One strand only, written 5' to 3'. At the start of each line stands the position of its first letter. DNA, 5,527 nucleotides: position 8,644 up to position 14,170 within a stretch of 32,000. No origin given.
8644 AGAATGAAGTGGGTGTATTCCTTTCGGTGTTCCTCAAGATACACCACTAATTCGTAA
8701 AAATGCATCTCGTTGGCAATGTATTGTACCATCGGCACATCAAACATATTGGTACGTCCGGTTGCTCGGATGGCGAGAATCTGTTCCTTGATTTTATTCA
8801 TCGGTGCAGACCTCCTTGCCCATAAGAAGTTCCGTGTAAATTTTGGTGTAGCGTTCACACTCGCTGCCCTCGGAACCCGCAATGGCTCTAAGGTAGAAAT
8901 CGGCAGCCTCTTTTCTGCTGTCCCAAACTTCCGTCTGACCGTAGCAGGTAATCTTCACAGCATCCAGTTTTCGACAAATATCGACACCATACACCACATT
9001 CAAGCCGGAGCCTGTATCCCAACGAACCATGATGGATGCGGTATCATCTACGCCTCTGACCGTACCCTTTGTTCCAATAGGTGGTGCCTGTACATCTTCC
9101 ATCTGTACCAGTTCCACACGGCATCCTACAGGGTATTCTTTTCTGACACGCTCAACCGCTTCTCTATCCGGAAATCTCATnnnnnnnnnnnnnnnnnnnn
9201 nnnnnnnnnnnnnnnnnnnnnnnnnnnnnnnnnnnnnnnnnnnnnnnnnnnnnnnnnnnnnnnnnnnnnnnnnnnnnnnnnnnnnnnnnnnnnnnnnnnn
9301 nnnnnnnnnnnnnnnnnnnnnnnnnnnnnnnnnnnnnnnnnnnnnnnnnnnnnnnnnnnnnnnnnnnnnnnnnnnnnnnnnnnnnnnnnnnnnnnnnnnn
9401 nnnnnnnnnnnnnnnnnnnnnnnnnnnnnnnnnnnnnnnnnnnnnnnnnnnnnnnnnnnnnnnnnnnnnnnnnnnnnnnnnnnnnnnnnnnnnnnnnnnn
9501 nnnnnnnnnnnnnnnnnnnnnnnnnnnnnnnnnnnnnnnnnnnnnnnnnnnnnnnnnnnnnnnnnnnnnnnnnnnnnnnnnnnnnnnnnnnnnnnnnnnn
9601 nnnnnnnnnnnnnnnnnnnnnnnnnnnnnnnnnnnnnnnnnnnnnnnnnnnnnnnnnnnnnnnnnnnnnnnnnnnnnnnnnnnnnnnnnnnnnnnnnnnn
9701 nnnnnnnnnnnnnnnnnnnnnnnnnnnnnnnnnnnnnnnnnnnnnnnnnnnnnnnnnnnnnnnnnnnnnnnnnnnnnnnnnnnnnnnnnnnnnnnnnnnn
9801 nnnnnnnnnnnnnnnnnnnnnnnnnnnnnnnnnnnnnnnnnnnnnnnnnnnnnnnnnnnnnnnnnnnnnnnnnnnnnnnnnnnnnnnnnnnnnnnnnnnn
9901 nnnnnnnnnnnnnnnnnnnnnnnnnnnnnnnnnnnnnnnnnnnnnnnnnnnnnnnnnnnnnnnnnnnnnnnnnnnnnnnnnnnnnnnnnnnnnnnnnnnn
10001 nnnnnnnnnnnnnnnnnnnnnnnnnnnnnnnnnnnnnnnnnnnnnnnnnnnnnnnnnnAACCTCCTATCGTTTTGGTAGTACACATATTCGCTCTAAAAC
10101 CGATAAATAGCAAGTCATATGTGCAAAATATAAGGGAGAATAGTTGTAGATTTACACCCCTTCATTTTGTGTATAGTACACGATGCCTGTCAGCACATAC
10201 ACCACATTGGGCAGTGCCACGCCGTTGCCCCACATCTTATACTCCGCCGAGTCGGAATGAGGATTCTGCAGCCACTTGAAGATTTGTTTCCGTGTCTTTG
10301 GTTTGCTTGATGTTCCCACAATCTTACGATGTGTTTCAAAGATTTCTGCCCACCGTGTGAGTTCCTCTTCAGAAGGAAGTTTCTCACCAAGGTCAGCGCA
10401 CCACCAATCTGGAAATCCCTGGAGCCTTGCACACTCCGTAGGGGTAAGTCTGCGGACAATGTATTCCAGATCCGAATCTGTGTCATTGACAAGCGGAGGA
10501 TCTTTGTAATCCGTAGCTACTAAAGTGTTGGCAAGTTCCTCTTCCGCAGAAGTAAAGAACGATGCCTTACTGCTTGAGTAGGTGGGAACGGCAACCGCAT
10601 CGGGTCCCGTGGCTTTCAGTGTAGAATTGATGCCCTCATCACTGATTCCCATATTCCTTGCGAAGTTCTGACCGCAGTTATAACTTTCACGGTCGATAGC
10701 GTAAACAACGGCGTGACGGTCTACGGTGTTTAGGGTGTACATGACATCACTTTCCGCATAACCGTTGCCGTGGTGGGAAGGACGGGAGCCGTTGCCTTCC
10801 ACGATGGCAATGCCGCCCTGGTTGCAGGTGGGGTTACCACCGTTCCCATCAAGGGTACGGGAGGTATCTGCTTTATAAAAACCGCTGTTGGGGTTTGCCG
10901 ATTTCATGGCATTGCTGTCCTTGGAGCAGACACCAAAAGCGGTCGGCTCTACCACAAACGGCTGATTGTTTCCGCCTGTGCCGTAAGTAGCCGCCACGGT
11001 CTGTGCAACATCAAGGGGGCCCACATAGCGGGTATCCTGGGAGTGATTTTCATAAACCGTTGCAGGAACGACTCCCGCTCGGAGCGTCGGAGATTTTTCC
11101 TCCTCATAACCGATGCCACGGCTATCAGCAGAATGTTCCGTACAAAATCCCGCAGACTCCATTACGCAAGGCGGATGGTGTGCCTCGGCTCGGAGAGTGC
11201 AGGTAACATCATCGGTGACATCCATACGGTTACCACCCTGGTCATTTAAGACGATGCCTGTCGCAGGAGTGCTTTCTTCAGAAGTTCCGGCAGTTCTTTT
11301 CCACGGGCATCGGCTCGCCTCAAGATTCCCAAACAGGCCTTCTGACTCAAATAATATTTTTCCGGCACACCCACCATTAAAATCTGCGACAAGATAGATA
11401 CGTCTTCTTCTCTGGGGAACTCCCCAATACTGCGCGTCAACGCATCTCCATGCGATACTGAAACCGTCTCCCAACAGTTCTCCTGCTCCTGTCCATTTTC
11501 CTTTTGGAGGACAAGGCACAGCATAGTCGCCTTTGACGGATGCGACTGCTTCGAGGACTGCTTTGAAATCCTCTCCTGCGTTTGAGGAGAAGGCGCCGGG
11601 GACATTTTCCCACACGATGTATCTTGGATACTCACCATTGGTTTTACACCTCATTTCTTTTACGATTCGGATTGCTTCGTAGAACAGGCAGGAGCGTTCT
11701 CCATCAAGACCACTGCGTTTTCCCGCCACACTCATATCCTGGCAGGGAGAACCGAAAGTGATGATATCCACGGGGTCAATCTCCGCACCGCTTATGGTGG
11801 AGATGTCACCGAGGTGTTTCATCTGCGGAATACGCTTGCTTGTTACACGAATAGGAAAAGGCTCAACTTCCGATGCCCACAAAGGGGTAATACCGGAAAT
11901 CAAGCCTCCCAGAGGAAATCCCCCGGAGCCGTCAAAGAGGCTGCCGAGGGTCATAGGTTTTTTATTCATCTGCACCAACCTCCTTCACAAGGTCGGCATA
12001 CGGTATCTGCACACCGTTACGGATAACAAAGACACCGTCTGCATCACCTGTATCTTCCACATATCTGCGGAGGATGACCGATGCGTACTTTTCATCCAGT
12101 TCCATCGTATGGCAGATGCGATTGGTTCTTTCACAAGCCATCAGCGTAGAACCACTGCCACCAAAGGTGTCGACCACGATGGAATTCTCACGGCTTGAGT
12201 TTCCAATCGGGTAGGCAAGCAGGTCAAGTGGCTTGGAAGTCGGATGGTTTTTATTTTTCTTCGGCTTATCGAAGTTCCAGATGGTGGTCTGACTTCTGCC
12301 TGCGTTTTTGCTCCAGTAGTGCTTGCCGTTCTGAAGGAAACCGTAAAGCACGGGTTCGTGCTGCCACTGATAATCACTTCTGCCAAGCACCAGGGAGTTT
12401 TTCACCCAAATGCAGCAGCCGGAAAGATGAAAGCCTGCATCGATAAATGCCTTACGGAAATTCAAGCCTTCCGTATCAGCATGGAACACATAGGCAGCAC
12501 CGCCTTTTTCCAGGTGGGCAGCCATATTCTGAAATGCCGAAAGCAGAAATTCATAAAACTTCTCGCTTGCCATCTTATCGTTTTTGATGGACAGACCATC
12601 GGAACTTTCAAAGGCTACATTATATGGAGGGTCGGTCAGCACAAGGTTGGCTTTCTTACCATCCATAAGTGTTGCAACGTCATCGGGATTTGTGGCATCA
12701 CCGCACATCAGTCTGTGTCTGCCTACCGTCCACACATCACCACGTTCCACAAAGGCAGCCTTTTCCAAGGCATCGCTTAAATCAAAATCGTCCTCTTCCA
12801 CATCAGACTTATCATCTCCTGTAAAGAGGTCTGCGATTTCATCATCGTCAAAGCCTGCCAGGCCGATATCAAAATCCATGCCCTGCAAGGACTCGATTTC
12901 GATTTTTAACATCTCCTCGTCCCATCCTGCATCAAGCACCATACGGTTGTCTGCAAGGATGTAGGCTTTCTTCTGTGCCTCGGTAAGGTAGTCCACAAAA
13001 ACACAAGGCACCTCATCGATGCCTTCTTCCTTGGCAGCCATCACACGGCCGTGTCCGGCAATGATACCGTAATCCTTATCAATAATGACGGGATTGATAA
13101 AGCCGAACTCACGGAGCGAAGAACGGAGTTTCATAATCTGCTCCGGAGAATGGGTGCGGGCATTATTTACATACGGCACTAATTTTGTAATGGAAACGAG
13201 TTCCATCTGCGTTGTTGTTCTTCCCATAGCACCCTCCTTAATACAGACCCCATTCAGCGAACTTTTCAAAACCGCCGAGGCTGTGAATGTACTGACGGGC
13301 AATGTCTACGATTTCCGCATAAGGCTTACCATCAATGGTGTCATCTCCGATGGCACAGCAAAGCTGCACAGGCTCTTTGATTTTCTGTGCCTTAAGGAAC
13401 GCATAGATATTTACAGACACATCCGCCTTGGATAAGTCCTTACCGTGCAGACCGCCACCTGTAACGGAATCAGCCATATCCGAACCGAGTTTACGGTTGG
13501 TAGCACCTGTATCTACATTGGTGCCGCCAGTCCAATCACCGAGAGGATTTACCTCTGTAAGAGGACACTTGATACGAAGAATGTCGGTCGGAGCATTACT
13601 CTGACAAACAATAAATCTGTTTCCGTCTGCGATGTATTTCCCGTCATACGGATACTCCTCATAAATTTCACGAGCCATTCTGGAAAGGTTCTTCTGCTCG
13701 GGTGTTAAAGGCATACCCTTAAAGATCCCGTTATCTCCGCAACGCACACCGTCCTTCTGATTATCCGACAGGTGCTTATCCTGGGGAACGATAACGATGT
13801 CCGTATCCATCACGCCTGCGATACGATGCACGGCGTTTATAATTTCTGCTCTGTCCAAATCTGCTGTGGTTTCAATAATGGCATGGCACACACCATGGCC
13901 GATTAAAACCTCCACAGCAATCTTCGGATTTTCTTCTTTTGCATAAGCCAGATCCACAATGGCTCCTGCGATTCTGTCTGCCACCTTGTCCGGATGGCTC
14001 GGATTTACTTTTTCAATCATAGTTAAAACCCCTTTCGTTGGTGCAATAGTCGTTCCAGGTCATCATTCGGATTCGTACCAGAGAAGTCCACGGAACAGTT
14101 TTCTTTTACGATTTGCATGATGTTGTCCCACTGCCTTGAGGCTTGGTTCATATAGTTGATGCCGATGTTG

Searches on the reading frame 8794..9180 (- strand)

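Call 79: search_protein_families(library=pfam, proteins=[window:8794-9180:-], max_evalue=0.001)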
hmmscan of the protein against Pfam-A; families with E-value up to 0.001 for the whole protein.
window:8794-9180:- (128 aa): 1 family
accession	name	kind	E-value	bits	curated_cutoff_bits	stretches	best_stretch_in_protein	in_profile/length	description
PF14192.12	DUF4314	-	2.9e-30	104.5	27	1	6-72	2-69/69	Domain of unknown function (DUF4314)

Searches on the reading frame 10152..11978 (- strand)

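Call 30: search_protein_families(library=pfam, proteins=[window:10152-11978:-], max_evalue=0.001)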
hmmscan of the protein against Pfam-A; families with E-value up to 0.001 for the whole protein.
window:10152-11978:- (608 aa): 1 family
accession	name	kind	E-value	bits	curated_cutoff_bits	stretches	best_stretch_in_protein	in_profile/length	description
PF00145.23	DNA_methylase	-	5.4e-40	138.2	22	2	9-198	1-160/324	C-5 cytosine-specific DNA methylase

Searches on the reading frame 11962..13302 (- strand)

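Call 30: search_protein_families(library=pfam, proteins=[window:11962-13302:-], max_evalue=0.001)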
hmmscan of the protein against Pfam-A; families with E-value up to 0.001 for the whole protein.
window:11962-13302:- (446 aa): 2 families
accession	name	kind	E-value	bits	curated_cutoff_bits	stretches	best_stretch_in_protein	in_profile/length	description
PF01555.25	N6_N4_Mtase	-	9e-25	88.3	26.7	1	219-410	2-219/221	DNA methylase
PF02195.25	ParB_N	-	3.5e-08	33.8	26.3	1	33-105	3-80/95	ParB N-terminal domain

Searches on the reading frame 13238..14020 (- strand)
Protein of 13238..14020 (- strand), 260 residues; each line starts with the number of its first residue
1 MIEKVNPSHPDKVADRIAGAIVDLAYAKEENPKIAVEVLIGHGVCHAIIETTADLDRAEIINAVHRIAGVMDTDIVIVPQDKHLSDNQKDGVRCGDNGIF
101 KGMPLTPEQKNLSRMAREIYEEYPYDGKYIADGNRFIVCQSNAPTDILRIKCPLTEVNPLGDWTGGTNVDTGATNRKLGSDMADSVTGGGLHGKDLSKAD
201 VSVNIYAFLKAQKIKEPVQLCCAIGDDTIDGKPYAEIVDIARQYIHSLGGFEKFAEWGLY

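Call 30: search_protein_families(library=pfam, proteins=[window:13238-14020:-], max_evalue=0.001)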
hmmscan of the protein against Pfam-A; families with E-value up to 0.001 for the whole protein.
window:13238-14020:- (260 aa): 1 family
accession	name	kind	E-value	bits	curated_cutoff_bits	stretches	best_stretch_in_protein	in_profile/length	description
PF00438.25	S-AdoMet_synt_N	-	5.6e-10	40.1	33.1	1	3-64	7-70/99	S-adenosylmethionine synthetase, N-terminal domain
